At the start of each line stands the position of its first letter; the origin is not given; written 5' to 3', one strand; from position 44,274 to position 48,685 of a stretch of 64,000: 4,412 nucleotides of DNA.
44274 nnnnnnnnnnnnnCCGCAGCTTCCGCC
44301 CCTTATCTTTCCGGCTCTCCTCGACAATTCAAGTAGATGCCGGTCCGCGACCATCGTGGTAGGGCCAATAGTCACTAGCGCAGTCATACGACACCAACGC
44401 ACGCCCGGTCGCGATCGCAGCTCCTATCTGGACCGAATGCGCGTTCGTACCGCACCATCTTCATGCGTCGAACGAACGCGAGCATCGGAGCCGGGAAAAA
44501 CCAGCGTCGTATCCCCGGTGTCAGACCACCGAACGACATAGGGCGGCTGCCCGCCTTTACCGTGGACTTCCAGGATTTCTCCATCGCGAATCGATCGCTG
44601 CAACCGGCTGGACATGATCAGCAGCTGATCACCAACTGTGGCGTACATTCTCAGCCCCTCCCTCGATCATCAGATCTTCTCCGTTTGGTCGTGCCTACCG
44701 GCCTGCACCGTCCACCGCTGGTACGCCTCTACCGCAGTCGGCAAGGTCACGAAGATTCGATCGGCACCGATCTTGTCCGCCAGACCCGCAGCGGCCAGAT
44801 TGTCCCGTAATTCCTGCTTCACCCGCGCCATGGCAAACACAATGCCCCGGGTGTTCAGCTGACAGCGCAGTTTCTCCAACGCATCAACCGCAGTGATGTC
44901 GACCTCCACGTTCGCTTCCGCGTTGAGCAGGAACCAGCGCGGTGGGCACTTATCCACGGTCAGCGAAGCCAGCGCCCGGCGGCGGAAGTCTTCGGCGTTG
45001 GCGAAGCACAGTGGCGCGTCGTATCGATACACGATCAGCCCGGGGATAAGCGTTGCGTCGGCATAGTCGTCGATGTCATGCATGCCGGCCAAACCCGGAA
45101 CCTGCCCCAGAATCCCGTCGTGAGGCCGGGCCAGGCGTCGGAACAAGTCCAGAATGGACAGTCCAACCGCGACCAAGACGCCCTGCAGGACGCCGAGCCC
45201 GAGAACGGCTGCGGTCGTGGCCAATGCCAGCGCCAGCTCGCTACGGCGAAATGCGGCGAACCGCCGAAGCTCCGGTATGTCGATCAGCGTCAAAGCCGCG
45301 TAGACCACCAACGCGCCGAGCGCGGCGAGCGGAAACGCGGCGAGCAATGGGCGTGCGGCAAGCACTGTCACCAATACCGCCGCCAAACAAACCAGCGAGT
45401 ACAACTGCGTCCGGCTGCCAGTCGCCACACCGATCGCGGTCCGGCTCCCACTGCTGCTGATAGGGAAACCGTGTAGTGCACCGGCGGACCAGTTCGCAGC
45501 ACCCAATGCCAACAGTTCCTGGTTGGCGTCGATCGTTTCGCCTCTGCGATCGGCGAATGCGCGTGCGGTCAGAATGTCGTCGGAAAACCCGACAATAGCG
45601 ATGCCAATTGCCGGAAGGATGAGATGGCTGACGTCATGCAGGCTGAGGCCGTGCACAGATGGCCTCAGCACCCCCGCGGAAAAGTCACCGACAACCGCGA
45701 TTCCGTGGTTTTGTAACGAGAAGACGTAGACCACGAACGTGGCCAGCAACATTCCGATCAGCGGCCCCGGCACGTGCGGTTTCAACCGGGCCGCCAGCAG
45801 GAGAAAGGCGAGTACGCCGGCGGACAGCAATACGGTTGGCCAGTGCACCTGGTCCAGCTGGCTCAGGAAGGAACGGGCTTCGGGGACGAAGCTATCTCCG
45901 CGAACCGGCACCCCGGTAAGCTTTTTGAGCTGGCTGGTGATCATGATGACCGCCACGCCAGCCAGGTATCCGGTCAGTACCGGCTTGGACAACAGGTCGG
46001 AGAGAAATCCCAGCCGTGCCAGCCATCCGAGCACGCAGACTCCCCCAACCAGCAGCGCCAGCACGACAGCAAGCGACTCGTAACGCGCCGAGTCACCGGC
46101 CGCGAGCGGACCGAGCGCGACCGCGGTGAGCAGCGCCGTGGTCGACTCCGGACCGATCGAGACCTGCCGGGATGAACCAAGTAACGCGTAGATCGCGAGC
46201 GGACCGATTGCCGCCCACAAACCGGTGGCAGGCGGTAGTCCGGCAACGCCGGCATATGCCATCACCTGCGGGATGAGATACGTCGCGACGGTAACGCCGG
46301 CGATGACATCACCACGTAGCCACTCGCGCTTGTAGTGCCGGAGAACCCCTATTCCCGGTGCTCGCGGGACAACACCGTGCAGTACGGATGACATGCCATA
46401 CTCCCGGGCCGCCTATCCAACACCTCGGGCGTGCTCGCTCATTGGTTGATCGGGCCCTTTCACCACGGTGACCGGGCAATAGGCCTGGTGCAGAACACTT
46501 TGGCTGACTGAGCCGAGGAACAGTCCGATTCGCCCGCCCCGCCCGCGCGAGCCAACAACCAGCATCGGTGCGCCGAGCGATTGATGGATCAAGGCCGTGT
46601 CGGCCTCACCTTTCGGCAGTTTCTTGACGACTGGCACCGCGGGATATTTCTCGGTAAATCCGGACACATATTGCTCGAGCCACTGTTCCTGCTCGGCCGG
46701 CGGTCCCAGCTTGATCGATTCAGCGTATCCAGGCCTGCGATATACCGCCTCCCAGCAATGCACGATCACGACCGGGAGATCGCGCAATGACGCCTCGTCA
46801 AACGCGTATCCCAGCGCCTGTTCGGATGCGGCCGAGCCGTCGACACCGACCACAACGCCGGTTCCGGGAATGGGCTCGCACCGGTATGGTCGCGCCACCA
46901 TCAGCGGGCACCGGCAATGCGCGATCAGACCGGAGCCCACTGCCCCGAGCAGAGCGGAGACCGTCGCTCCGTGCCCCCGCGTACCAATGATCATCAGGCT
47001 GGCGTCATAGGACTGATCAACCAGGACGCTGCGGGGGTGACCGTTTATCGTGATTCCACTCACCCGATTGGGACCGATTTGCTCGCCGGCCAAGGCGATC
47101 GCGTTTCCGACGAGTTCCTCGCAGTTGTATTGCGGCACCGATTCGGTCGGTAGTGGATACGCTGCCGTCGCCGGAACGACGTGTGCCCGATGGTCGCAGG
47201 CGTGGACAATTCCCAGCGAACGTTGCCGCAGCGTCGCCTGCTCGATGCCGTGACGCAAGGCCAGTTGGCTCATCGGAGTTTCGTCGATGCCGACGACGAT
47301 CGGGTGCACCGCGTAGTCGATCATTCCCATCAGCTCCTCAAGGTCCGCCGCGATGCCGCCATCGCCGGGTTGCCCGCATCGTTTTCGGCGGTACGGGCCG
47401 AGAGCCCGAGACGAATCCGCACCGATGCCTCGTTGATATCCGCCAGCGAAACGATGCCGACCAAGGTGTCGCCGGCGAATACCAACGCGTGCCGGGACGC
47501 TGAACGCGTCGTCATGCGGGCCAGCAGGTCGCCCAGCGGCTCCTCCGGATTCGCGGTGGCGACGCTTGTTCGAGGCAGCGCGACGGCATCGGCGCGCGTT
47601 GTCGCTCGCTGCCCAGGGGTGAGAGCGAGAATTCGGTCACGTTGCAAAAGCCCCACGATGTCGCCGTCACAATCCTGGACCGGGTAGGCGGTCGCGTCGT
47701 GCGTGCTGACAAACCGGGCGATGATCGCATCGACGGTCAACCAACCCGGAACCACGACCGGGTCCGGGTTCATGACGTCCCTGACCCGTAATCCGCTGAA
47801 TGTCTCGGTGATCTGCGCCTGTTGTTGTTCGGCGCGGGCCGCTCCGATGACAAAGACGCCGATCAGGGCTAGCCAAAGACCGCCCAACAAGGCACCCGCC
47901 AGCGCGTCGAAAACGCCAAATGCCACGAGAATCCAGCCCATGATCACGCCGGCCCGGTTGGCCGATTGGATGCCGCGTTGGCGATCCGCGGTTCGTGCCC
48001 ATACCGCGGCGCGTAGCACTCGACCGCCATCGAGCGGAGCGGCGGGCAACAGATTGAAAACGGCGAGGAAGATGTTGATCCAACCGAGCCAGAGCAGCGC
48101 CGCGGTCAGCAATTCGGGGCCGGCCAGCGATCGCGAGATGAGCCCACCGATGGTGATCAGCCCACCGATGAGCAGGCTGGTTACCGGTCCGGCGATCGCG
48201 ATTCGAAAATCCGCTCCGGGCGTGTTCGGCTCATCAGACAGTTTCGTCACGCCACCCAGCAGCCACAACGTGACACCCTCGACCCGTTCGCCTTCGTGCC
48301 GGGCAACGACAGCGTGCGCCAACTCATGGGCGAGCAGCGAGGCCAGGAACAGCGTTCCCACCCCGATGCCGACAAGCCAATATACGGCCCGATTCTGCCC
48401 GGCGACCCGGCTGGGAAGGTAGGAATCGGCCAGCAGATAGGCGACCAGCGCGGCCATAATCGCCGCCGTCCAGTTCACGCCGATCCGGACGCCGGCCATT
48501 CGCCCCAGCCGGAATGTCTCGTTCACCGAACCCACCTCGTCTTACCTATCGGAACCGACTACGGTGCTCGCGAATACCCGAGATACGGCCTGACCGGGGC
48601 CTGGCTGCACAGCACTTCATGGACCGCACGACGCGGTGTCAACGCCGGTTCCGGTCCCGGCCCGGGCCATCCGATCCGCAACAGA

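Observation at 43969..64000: Twenty-kilobase dormancy/hypoxia island rich in DosR-regulon homologues, with added proteostasis and fermentation modules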

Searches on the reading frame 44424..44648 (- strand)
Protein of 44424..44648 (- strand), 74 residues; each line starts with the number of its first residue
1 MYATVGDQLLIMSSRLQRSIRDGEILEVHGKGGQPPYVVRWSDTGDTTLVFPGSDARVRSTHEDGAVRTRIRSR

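Call 13: search_protein_families(library=pfam, proteins=[window:44424-44648:-], max_evalue=0.01)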
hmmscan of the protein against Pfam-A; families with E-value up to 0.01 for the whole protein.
window:44424-44648:- (74 aa): 1 family
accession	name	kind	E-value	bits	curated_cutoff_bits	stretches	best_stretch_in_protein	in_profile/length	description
PF08940.17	DUF1918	-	3.9e-25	87.7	24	1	1-58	1-58/58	Domain of unknown function (DUF1918)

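Call 42: search_protein_families(library=ncbifam, proteins=[window:44424-44648:-], max_evalue=0.00001)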
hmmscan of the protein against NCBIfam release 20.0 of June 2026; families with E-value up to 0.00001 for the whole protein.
window:44424-44648:- (74 aa): 0 families

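Call 102: search_solved_structures(query=window:44424-44648:-, max_evalue=0.01)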
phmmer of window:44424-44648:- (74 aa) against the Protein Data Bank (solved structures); distinct sequences matched with E-value up to 0.01: 4.
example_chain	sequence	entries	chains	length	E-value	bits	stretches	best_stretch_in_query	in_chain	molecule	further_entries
2a7y_A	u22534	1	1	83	4.9e-13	51.9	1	1-70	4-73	Hypothetical protein Rv2302/MT2359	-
5e4w_C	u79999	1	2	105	0.00012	25.4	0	23-65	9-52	Signal recognition particle 43 kDa protein, chloroplastic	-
1x3q_A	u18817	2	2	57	0.0038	20.6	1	23-52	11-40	cpSRP43 | Signal recognition particle 43 kDa protein, chloroplast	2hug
3ui2_A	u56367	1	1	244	0.0074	19.7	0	22-51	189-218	Signal recognition particle 43 kDa protein, chloroplastic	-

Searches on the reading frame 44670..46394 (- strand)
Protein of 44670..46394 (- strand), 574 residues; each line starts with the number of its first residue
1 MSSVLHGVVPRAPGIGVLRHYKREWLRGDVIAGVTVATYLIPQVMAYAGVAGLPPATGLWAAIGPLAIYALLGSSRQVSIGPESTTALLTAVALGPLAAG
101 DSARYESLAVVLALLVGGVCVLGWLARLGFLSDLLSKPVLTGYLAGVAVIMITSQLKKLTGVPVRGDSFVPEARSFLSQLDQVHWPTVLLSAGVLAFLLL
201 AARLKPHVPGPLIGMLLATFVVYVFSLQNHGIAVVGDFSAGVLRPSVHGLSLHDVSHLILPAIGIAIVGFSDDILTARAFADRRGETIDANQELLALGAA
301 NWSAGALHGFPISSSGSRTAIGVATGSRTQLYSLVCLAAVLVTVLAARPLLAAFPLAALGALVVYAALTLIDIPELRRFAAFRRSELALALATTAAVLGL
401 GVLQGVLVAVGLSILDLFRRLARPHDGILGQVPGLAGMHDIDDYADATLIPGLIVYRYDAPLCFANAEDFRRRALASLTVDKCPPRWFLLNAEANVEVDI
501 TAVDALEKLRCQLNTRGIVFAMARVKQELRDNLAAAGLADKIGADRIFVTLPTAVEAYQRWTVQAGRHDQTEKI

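Call 5: search_protein_families(library=pfam, proteins=[window:44670-46394:-], max_evalue=0.01)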
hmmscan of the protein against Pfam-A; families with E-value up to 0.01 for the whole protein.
window:44670-46394:- (574 aa): 2 families
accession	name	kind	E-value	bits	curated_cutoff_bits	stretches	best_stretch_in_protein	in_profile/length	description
PF00916.26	Sulfate_transp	-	2.7e-96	323.1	23.2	1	26-393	1-380/380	Sulfate permease family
PF01740.26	STAS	-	2.7e-12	46.8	22.6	1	444-553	1-105/106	STAS domain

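Call 42: search_protein_families(library=ncbifam, proteins=[window:44670-46394:-], max_evalue=0.00001)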
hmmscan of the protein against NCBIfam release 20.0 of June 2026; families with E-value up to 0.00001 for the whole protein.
window:44670-46394:- (574 aa): 3 families
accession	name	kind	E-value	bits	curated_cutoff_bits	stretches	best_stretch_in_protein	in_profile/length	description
TIGR00815.1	sulP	subfamily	1.2e-126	423.5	380.45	1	13-554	1-565/565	sulfate permease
NF008660.1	PRK11660.1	equivalog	1.2e-39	136.1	614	2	20-237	23-235/572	C4-dicarboxylic acid transporter DauA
NF050096.1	BicarbTportBicA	equivalog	1.1e-29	103.5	880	1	24-414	10-397/547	bicarbonate transporter BicA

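Call 101: search_solved_structures(query=window:44670-46394:-, max_evalue=0.00001)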
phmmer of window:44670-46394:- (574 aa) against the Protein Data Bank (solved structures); distinct sequences matched with E-value up to 0.00001: 23.
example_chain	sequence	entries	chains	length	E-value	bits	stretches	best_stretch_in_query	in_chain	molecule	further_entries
7lhv_A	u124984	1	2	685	7.1e-70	239.6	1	19-563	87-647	Sulfate transporter 4.1, chloroplastic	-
9u9f_A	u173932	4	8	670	6.5e-68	233.1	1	21-558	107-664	SULTR-like phosphorus distribution transporter | Os06g0143700 protein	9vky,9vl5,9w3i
7v73_A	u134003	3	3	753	4.9e-66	226.9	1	20-482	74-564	Prestin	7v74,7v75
8opq_A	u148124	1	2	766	2.4e-55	191.6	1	18-471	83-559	Solute carrier family 26 member 6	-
2kln_A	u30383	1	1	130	5.3e-51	177.3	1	438-560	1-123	PROBABLE SULPHATE-TRANSPORT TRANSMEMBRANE PROTEIN, COG0659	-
7s8x_A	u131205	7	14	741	3.2e-50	174.7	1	22-471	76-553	Prestin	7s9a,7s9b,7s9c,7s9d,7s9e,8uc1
7lgu_A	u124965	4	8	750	6.4e-50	173.7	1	21-471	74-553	Prestin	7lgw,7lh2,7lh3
7sun_A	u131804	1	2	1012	1.1e-49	172.9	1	21-471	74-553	Prestin, Enhanced Yellow Fluorescent Protein chimera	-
8tnw_A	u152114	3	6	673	1.6e-38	136.1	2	116-481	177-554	Sulfate transporter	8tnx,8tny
7xlm_A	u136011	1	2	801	3.8e-38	134.9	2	116-481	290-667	Sulfate transporter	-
8sgw_C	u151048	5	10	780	1.9e-36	129.3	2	81-473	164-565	Pendrin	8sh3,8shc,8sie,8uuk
9iar_B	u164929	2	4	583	3.1e-36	128.5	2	11-210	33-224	Sodium-independent sulfate anion transporter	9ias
7xuj_A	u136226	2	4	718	3.5e-35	125.1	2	109-476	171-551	Chloride anion exchanger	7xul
7xuh_A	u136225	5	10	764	4.4e-35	124.7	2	109-476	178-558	Chloride anion exchanger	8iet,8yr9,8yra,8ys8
8x1q_A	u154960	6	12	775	4.7e-35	124.7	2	109-476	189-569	Chloride anion exchanger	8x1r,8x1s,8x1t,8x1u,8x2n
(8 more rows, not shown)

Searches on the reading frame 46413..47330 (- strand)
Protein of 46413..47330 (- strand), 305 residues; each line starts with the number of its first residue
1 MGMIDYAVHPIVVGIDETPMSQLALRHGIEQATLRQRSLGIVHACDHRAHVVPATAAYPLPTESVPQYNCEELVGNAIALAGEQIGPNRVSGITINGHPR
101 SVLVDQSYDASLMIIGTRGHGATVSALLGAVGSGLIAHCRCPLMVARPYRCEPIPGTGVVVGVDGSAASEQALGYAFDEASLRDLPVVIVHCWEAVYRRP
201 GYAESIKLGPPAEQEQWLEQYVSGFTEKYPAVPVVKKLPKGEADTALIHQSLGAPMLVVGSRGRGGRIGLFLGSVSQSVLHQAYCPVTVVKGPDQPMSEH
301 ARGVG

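Call 5: search_protein_families(library=pfam, proteins=[window:46413-47330:-], max_evalue=0.01)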
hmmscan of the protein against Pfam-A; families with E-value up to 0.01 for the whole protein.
window:46413-47330:- (305 aa): 1 family
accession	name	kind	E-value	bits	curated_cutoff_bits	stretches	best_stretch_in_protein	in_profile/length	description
PF00582.32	Usp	-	2.4e-45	155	24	2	159-291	5-141/141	Universal stress protein family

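Call 42: search_protein_families(library=ncbifam, proteins=[window:46413-47330:-], max_evalue=0.00001)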
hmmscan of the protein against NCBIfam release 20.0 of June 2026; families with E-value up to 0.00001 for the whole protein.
window:46413-47330:- (305 aa): 1 family
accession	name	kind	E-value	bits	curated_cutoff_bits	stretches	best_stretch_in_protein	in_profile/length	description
NF008380.0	PRK11175.1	equivalog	7.9e-07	28.3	227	0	97-150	248-303/313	universal stress protein UspE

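Call 48: search_solved_structures(query=window:46413-47330:-, max_evalue=0.001)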
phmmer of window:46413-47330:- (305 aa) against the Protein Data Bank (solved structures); distinct sequences matched with E-value up to 0.001: 6.
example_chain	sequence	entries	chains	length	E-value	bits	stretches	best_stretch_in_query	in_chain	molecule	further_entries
2jax_A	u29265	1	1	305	4.7e-40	141.2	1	11-291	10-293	HYPOTHETICAL PROTEIN TB31.7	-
3cis_A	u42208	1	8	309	6.2e-40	140.8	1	11-291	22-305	Uncharacterized protein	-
4wny_A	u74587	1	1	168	6e-09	39.1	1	159-297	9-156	Universal stress protein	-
3loq_A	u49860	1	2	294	1.4e-08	37.9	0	232-291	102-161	universal stress protein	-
1wjg_A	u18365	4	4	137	2.6e-06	30.4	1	159-290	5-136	probable ATP binding protein | Universal stress protein family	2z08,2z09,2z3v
2pfs_A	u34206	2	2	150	0.00051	22.9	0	249-291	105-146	Universal stress protein | Universal stress protein (Usp)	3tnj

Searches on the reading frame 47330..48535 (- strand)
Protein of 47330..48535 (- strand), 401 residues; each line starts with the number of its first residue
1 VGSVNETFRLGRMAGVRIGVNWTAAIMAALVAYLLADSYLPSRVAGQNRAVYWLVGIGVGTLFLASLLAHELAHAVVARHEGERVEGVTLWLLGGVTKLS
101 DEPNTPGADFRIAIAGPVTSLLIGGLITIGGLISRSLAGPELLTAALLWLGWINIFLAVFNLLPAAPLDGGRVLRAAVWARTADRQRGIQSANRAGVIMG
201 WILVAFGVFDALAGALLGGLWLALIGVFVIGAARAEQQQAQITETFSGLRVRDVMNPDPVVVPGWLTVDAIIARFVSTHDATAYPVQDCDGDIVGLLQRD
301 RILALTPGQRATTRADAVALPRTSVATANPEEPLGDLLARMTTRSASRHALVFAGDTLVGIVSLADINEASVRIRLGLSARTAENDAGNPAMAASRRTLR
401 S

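Call 5: search_protein_families(library=pfam, proteins=[window:47330-48535:-], max_evalue=0.01)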
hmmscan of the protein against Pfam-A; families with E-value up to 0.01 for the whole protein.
window:47330-48535:- (401 aa): 3 families
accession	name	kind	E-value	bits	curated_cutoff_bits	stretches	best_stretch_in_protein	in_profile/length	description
PF02163.28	Peptidase_M50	-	1e-23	84.3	27.2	2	127-202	147-220/221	Peptidase family M50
PF00571.33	CBS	-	1.6e-10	41.6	24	1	320-371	4-55/57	CBS domain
PF13398.12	Peptidase_M50B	-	0.0003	21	26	1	62-135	20-93/201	Peptidase M50B-like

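Call 42: search_protein_families(library=ncbifam, proteins=[window:47330-48535:-], max_evalue=0.00001)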
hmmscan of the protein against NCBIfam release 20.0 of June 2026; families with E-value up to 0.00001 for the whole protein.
window:47330-48535:- (401 aa): 0 families
